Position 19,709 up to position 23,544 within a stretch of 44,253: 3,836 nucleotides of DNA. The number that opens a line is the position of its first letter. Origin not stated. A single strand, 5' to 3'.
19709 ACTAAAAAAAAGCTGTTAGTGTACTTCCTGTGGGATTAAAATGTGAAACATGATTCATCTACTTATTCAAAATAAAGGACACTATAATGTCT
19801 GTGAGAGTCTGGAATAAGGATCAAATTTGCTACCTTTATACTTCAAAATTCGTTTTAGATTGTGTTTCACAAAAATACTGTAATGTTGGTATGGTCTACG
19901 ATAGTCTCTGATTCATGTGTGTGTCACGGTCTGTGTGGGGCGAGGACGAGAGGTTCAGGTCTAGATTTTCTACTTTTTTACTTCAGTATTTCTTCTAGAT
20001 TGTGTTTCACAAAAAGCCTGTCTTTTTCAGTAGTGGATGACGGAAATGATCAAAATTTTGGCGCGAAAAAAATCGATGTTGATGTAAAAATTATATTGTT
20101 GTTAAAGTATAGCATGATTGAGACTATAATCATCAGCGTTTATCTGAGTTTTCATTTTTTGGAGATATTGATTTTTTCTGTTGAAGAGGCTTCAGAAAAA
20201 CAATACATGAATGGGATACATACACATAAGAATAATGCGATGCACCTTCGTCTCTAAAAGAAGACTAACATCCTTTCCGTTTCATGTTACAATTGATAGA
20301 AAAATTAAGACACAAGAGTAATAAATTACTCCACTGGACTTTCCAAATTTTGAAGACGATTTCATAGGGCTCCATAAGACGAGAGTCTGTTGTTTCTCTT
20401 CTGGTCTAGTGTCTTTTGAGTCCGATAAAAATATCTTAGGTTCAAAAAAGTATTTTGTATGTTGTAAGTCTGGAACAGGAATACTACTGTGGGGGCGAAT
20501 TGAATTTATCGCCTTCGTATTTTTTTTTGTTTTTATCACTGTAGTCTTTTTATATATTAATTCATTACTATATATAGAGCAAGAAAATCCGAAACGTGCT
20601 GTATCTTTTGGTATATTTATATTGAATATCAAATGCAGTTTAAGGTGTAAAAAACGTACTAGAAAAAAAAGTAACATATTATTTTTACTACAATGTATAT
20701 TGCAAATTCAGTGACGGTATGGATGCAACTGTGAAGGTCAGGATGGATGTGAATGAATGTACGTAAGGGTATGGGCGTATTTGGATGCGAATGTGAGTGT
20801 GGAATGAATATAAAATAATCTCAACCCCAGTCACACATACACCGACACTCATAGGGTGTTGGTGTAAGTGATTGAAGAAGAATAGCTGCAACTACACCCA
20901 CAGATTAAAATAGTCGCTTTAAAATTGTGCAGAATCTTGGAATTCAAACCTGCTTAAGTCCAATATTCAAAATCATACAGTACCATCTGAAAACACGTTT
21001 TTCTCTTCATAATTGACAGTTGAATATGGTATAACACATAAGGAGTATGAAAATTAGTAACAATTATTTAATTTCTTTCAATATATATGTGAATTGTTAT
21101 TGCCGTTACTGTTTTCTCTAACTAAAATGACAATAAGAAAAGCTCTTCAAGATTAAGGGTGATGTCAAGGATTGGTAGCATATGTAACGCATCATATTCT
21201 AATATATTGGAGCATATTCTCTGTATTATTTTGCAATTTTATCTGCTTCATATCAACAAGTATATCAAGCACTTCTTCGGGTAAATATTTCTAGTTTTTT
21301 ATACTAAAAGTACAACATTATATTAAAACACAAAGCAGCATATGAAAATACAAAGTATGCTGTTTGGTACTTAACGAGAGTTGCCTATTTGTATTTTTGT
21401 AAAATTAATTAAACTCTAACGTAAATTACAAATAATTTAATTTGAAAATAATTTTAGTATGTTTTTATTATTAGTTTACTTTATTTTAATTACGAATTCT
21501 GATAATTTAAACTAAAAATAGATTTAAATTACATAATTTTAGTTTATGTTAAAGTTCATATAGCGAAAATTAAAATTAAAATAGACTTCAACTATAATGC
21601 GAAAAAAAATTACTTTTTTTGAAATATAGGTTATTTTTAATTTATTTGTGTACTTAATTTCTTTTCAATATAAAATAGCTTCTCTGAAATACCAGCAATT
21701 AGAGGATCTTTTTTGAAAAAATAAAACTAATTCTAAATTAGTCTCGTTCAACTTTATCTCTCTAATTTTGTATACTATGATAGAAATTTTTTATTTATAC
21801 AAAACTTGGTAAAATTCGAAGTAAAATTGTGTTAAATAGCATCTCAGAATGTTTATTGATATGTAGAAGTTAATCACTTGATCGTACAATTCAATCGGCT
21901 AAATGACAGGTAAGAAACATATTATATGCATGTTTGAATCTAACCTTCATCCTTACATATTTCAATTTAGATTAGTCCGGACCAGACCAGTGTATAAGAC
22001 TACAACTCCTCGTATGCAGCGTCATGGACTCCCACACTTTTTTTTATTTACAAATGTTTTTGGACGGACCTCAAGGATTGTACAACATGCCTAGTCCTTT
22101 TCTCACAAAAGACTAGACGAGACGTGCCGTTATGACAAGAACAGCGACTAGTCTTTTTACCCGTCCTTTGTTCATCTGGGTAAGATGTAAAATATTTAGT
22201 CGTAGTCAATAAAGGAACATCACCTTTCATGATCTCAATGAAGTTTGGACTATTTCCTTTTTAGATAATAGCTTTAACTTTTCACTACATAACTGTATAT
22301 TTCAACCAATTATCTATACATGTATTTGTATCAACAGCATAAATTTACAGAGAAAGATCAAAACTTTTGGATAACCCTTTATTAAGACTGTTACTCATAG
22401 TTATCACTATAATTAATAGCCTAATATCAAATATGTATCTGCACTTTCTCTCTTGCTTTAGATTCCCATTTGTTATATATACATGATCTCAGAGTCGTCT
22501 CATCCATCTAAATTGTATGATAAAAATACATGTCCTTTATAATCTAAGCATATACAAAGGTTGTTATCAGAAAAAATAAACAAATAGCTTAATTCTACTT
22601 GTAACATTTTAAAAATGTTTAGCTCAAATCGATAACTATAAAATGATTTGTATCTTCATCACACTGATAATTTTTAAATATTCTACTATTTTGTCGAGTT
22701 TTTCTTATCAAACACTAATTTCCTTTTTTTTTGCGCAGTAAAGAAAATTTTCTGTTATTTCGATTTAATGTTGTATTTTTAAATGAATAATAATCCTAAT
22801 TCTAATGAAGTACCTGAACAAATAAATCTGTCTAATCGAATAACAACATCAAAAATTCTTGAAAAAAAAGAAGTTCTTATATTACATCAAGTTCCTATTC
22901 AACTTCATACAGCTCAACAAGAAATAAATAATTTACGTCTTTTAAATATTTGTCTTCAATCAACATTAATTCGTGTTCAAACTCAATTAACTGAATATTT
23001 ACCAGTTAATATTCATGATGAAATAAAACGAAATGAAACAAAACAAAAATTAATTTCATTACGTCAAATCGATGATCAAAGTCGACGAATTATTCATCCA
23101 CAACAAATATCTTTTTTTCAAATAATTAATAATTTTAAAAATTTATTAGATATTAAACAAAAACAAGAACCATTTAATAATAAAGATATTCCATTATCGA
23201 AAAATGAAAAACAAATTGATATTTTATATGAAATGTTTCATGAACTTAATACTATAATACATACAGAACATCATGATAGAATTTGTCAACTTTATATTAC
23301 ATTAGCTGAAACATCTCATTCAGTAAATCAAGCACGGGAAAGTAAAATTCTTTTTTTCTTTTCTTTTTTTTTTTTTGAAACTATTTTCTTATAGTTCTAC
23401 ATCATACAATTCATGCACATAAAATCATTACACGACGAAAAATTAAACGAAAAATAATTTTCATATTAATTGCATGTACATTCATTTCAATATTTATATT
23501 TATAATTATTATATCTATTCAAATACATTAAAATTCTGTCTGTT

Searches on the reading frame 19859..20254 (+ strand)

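Call 48: search_protein_families(library=pfam, proteins=[window:19859-20254:+], max_evalue=1)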
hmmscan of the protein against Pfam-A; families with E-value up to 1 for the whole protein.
seq(132 aa): 1 family
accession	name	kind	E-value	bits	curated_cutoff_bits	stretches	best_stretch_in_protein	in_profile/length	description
PF24577.2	RDR6_2nd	-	0.1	12.7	27.5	1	29-66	23-60/164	RNA-dependent RNA polymerase 6 second domain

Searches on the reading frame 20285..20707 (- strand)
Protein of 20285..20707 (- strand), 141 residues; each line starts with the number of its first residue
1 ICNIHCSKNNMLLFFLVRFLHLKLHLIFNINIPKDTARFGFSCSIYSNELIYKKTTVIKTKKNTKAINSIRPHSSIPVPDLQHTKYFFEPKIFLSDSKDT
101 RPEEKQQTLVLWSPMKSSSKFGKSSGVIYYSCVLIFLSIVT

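Call 48: search_protein_families(library=pfam, proteins=[window:20285-20707:-], max_evalue=1)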
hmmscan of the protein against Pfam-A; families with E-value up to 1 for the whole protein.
seq(141 aa): 1 family
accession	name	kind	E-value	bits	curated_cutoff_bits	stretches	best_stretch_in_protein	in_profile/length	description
PF17546.7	Defb50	-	0.15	12.4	27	1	32-48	12-28/50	Beta defensin 50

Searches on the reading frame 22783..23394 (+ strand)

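Call 48: search_protein_families(library=pfam, proteins=[window:22783-23394:+], max_evalue=1)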
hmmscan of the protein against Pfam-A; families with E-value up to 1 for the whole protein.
window:22783-23394:+ (203 aa): 1 family
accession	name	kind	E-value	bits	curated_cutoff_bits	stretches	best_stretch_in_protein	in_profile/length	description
PF15392.11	Joubert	-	0.097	12.7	27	1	125-175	83-134/334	Joubert syndrome-associated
